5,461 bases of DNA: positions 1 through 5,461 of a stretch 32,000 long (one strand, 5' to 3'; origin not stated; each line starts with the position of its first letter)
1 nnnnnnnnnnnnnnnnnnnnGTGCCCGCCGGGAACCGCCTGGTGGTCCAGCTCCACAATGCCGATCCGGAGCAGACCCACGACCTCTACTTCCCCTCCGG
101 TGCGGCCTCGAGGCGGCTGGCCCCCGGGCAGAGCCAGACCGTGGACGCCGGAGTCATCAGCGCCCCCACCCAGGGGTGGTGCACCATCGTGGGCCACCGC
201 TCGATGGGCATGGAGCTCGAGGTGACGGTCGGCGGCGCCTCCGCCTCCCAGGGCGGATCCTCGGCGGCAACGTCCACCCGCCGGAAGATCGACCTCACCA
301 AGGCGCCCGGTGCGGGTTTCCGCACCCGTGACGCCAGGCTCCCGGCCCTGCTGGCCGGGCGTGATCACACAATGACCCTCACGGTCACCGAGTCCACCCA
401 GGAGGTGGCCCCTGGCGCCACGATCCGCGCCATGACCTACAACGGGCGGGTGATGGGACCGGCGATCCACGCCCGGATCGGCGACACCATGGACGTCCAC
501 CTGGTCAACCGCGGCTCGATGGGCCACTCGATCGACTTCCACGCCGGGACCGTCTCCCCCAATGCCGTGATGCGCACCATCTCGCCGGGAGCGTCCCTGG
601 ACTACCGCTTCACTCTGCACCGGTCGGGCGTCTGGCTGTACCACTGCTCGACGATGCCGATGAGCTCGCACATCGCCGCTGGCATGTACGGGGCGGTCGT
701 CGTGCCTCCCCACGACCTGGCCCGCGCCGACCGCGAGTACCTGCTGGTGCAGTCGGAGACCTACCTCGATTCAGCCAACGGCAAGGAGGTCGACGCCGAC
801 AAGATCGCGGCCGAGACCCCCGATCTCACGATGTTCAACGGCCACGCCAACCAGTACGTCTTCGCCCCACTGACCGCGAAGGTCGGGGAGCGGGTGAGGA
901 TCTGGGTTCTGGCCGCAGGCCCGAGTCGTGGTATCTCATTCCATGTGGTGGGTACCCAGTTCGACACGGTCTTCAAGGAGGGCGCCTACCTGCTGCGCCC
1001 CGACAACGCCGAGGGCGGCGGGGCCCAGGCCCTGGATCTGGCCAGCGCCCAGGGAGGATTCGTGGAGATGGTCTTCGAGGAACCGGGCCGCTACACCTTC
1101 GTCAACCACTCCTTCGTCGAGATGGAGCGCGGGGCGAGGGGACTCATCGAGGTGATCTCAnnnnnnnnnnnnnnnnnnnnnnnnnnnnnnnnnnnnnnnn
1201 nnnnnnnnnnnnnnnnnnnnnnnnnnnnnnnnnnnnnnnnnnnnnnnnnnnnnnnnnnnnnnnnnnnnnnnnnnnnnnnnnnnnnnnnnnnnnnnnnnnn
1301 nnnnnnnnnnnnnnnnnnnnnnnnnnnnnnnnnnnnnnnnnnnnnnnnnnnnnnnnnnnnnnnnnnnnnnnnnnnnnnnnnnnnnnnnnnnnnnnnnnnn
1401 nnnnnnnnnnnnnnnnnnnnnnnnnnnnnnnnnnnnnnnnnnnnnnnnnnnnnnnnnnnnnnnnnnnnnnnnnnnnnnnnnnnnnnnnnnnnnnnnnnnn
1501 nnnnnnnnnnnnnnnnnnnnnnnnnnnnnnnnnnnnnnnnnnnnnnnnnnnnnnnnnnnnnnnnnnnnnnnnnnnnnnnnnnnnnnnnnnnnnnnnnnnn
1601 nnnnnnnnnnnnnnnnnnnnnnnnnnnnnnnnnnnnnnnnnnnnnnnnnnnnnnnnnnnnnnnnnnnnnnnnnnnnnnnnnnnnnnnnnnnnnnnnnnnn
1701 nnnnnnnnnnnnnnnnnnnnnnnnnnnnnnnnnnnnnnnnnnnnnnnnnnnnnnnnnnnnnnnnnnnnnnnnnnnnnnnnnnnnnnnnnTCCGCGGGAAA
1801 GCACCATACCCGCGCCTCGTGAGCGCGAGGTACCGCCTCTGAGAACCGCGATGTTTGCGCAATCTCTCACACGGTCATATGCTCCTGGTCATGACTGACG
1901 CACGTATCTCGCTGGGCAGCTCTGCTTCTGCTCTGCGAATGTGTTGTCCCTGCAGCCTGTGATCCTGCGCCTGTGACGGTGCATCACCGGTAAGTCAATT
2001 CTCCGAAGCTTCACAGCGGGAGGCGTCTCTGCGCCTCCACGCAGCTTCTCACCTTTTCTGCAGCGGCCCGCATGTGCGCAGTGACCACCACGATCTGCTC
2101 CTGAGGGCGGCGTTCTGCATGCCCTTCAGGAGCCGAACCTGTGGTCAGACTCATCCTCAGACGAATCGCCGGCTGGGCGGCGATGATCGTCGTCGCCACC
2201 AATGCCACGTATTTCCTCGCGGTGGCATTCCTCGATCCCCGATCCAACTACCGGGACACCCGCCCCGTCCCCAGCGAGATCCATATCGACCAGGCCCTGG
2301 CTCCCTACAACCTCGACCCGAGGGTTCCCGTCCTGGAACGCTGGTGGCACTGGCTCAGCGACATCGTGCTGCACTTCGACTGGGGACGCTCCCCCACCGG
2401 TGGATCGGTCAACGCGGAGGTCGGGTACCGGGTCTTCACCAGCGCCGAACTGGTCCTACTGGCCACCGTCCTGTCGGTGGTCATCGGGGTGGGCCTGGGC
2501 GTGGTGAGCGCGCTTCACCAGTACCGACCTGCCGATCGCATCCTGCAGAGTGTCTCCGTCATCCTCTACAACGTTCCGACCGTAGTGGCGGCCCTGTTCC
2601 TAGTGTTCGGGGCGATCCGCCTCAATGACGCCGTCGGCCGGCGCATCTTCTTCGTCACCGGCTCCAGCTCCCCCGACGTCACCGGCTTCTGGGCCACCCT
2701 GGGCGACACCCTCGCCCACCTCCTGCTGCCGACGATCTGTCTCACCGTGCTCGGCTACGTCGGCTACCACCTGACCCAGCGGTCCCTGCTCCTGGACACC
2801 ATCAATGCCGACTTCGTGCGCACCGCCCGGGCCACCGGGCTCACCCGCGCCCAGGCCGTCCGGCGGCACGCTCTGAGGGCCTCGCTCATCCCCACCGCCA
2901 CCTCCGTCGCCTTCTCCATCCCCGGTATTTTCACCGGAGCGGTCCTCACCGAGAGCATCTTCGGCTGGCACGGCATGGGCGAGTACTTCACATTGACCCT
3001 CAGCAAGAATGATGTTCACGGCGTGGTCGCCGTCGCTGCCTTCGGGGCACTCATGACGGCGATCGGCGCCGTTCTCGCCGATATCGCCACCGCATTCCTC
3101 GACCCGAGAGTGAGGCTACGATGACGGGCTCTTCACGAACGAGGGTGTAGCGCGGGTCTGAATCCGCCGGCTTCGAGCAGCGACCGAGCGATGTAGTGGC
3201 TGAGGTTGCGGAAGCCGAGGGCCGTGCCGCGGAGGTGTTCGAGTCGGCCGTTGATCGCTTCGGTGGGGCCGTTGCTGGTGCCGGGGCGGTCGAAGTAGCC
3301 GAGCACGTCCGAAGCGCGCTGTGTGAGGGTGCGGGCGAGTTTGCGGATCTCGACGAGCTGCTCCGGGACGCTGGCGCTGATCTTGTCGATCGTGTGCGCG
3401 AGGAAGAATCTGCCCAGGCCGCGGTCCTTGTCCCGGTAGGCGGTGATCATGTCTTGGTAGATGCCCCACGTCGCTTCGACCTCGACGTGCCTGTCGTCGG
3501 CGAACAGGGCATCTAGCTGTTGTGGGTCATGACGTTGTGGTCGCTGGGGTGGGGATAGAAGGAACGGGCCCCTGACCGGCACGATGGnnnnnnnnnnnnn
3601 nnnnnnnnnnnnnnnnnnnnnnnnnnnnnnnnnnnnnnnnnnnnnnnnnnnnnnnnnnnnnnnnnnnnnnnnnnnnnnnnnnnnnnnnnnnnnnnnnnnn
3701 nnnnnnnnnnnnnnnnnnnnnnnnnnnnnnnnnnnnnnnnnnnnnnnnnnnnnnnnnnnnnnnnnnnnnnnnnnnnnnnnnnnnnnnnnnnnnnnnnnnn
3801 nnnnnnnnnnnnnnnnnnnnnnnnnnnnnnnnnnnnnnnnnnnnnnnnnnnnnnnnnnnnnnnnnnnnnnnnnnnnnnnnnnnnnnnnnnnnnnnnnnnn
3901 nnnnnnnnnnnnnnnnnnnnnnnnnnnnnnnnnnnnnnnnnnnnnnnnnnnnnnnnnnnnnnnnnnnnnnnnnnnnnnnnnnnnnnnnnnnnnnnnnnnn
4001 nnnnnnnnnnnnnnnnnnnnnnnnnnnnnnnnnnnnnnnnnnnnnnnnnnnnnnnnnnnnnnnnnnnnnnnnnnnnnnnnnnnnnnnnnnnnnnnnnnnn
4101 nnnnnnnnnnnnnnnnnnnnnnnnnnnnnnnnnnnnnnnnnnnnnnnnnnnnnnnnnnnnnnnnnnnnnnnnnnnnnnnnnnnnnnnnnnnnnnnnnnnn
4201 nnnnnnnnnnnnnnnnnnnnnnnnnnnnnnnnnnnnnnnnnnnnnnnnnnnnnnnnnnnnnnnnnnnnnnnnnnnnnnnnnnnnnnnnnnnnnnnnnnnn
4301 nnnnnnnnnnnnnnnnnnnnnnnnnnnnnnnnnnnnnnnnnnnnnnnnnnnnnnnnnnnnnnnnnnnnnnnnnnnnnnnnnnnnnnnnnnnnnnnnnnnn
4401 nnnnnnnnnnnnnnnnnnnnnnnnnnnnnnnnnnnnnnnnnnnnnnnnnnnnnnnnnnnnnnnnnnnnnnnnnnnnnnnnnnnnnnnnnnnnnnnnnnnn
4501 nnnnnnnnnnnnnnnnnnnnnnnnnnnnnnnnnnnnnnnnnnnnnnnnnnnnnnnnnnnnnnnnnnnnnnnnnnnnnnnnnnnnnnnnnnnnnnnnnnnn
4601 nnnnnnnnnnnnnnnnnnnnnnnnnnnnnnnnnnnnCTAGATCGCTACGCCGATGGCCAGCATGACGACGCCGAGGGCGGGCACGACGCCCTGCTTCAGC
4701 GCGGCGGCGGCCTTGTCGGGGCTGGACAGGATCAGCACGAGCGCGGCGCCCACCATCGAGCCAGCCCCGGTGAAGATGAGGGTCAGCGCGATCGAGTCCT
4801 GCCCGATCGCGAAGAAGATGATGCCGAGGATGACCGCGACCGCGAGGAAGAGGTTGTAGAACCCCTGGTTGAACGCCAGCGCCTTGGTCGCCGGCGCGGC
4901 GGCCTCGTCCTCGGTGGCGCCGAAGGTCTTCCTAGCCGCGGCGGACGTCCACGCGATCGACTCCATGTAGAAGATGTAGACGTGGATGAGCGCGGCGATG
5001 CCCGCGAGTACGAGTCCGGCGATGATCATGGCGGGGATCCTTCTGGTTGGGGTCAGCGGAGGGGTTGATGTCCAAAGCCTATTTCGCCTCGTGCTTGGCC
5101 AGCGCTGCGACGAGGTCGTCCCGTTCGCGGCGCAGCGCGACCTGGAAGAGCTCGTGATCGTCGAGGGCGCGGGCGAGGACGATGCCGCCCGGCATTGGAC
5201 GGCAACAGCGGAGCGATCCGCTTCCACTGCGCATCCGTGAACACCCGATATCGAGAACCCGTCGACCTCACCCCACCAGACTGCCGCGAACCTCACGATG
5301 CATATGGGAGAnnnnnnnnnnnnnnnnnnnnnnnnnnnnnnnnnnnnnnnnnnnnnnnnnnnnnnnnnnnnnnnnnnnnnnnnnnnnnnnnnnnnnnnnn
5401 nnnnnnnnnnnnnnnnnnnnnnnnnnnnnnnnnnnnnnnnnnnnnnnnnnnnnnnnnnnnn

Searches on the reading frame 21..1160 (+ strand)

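Call 12: search_protein_families(library=pfam, proteins=[window:21-1160:+], max_evalue=0.001)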
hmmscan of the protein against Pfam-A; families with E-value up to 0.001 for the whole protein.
window:21-1160:+ (380 aa): 4 families
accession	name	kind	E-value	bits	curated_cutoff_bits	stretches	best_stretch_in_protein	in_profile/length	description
PF07732.21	Cu-oxidase_3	-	8.1e-15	55.4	21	1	122-230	2-116/119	Multicopper oxidase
PF07731.20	Cu-oxidase_2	-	2.2e-07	31.2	20.4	1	186-231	94-136/137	Multicopper oxidase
PF00127.26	Copper-bind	-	3.1e-06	27.9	21.2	0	153-228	21-98/99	Copper binding proteins, plastocyanin/azurin family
PF13473.12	Cupredoxin_1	-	0.00026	21.4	27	0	2-42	40-79/104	Cupredoxin-like domain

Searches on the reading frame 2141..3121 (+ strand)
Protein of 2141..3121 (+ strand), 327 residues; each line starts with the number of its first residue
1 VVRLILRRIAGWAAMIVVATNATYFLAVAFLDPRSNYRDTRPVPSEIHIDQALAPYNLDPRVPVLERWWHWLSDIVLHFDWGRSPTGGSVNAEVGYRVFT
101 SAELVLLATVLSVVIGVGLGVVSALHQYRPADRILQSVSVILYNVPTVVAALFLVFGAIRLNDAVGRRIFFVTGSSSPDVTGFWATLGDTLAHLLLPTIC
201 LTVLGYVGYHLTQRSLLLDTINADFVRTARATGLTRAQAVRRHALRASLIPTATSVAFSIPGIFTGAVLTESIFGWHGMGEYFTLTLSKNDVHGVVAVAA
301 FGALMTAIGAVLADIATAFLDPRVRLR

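Call 12: search_protein_families(library=pfam, proteins=[window:2141-3121:+], max_evalue=0.001)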
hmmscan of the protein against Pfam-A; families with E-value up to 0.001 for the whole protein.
window:2141-3121:+ (327 aa): 1 family
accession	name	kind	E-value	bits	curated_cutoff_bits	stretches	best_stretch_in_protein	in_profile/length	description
PF00528.27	BPD_transp_1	-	5.4e-35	121.2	26.4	1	116-325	1-183/184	Binding-protein-dependent transport system inner membrane component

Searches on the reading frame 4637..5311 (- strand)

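Call 12: search_protein_families(library=pfam, proteins=[window:4637-5311:-], max_evalue=0.001)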
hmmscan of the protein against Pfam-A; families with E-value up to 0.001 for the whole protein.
window:4637-5311:- (224 aa): 1 family
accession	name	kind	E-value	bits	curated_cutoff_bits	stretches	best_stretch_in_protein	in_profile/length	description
PF06993.17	DUF1304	-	1.8e-30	105.6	26.9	1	105-218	2-109/110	Protein of unknown function (DUF1304)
